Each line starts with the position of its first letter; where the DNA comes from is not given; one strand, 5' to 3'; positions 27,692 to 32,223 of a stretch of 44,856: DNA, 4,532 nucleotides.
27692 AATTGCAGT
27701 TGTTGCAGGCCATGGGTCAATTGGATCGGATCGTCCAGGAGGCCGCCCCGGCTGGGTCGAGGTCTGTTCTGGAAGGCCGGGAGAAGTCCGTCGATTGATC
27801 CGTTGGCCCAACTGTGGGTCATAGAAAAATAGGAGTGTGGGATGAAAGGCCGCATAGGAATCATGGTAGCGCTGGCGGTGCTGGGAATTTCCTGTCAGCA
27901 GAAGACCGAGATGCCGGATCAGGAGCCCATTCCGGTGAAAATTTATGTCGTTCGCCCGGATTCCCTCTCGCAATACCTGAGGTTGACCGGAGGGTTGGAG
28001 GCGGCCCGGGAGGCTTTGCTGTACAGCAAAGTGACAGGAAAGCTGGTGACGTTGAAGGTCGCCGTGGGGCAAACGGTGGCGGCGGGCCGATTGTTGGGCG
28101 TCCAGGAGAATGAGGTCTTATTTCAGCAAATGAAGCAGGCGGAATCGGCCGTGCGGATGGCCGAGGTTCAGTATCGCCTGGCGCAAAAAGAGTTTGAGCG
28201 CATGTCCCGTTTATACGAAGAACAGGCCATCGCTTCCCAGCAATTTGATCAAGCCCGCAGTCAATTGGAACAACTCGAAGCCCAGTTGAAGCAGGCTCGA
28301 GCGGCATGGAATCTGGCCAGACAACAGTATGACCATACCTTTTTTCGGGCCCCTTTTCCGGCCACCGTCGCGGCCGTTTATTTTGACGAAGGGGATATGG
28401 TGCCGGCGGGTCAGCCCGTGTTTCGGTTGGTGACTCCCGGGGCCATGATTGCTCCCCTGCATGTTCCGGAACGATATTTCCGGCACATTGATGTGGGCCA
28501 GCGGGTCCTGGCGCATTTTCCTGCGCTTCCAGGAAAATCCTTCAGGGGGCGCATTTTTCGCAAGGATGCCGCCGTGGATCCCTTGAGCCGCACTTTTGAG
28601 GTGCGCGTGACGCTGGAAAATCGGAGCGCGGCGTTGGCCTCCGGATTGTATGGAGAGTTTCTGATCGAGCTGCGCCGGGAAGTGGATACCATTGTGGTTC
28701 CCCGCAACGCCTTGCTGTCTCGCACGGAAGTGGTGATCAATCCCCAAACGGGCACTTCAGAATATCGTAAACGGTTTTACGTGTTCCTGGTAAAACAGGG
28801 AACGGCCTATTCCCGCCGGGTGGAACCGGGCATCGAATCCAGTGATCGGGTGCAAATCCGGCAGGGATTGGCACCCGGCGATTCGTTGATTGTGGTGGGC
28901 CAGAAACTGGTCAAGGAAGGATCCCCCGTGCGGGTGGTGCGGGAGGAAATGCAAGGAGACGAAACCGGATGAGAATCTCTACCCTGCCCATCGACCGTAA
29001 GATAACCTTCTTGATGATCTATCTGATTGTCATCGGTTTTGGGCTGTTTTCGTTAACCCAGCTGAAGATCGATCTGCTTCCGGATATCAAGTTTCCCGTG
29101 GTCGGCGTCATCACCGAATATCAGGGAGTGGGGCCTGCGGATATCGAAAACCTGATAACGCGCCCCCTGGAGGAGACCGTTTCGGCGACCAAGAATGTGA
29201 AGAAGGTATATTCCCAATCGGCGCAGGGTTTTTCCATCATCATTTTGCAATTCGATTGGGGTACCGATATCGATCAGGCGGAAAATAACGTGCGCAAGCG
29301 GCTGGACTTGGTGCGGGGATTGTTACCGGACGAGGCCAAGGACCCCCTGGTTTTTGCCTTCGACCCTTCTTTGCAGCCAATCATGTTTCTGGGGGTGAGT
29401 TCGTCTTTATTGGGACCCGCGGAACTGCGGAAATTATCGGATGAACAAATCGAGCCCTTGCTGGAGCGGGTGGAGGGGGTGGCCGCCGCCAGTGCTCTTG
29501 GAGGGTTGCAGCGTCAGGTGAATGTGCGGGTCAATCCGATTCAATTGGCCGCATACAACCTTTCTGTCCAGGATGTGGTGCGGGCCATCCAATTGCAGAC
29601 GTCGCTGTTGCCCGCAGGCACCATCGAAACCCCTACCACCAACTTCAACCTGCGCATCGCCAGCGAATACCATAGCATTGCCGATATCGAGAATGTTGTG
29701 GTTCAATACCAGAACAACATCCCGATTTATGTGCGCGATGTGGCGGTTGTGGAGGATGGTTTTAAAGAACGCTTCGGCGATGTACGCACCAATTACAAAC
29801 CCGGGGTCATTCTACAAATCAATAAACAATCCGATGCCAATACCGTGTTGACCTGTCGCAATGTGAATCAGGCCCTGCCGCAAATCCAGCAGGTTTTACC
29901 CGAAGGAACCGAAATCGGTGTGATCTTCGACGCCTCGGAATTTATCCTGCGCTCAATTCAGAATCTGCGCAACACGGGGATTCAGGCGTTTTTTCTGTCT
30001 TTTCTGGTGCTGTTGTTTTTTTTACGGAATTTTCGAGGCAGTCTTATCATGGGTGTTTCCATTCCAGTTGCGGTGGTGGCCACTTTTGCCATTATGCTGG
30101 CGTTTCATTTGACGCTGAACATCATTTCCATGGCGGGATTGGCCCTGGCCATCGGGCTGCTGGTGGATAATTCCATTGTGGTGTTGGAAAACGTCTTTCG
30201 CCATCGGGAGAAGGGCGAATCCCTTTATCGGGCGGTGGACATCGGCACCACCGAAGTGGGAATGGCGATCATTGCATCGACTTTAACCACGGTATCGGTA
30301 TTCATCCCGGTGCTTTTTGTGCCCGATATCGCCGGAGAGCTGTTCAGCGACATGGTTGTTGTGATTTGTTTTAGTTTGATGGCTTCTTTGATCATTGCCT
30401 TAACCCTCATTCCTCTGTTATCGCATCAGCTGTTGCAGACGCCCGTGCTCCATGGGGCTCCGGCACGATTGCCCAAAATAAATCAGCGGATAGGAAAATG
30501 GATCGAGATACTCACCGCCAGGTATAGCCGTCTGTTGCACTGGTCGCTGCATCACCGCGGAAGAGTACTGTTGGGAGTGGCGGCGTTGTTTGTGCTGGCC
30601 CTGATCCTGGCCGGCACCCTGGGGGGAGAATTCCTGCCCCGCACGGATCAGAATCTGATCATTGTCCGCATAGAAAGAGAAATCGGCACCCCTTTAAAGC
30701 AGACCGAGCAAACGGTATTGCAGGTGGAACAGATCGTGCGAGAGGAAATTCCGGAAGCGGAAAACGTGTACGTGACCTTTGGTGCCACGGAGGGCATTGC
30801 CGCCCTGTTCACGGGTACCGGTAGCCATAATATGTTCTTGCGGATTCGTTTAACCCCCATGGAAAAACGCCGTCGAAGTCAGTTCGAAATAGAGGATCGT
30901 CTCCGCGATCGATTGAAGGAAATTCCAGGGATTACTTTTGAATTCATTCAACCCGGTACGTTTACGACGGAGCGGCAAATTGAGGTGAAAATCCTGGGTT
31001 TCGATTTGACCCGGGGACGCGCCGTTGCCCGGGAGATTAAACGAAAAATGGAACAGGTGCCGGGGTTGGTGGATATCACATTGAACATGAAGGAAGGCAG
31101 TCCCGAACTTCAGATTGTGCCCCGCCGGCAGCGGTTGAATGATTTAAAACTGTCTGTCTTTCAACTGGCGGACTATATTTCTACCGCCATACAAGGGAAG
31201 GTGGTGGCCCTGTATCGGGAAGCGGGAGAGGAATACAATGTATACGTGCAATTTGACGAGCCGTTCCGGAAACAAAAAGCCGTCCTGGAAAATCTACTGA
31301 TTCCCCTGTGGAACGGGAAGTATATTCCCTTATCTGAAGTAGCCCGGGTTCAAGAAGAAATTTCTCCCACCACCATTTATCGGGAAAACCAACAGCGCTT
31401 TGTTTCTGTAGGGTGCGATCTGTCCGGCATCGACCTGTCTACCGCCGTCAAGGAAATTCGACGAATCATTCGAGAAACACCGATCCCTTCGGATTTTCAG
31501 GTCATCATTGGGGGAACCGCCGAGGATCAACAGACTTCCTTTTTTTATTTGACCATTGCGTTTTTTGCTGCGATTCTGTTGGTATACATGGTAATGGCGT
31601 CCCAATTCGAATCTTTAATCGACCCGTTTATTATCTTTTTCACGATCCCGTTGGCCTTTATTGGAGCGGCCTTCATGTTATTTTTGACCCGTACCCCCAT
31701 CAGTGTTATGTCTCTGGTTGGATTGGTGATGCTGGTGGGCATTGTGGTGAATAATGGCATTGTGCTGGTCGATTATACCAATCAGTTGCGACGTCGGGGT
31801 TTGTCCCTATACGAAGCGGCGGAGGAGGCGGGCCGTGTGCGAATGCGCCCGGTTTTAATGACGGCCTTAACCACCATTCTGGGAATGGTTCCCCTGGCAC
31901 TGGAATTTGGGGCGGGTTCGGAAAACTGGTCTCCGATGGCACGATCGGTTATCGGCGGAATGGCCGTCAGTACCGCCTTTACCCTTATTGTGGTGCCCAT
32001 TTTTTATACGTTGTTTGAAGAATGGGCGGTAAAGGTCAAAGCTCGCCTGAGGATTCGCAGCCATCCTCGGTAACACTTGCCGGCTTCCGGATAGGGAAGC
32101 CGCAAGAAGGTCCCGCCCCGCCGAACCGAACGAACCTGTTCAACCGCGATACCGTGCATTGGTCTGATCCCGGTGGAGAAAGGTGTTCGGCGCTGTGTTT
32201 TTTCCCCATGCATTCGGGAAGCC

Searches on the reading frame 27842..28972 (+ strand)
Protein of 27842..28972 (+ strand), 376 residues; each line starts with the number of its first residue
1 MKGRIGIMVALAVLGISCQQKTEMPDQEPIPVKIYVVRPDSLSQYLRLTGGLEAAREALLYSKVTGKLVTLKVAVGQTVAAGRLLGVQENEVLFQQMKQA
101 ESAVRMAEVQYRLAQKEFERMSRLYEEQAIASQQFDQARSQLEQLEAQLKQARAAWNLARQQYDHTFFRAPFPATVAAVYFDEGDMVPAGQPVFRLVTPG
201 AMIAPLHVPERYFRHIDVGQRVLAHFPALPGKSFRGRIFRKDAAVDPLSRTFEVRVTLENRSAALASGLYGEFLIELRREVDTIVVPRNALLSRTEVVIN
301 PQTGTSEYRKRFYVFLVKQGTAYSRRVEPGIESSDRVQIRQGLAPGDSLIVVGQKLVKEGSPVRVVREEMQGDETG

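Call 21: search_protein_families(library=pfam, proteins=[window:27842-28972:+], max_evalue=0.01)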
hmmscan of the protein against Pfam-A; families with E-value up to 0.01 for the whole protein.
window:27842-28972:+ (376 aa): 5 families
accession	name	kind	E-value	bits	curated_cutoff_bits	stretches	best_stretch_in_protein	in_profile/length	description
PF16576.10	HlyD_D23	-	9.5e-21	74.5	30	1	45-270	5-213/214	Barrel-sandwich domain of CusB or HlyD membrane-fusion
PF13437.12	HlyD_3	-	9.7e-15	55.7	22.2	1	169-268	3-106/106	HlyD family secretion protein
PF13533.13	Biotin_lipoyl_2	-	2.5e-06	27.6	29.8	0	62-82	5-25/32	Biotin-lipoyl like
PF02321.23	OEP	-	0.0016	18.8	22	1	94-164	113-183/187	Outer membrane efflux protein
PF00364.28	Biotin_lipoyl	-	0.0023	18.2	22.1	0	61-85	46-70/73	Biotin-requiring enzyme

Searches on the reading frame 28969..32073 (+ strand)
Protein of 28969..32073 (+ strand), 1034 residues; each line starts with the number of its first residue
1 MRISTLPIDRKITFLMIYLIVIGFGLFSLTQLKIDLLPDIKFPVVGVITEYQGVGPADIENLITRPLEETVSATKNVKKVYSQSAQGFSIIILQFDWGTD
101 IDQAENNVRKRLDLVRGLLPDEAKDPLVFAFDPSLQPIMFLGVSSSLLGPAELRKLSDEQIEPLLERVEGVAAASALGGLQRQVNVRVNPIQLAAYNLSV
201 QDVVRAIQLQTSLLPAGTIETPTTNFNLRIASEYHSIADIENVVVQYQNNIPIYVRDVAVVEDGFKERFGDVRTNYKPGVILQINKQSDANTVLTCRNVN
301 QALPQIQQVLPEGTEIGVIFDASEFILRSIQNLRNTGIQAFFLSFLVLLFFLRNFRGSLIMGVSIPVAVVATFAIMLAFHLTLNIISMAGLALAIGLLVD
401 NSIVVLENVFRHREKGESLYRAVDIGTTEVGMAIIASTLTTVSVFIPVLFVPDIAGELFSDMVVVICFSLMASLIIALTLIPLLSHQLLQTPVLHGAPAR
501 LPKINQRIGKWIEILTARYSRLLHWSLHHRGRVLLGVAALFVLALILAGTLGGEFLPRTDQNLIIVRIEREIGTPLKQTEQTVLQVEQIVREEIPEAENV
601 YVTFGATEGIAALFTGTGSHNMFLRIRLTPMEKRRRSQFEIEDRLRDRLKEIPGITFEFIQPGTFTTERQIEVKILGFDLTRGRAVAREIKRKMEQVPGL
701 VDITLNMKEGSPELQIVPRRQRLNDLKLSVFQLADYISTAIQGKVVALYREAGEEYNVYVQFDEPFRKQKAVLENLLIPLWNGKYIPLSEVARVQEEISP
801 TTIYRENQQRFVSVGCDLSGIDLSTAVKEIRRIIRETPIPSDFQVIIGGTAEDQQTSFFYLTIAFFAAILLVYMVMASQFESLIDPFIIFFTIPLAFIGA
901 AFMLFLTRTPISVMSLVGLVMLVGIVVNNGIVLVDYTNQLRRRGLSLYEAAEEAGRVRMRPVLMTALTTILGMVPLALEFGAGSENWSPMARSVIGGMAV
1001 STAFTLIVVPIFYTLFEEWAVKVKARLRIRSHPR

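Call 21: search_protein_families(library=pfam, proteins=[window:28969-32073:+], max_evalue=0.01)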
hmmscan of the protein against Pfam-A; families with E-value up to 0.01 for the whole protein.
window:28969-32073:+ (1034 aa): 2 families
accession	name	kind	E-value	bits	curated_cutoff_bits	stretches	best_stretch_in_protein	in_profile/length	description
PF00873.25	ACR_tran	-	5.1e-261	869.1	28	1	4-1016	2-1020/1021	AcrB/AcrD/AcrF family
PF02355.23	SecD_SecF_C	-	0.0014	18.5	20.5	0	332-483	28-185/189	Protein export membrane protein SecD/SecF, C-terminal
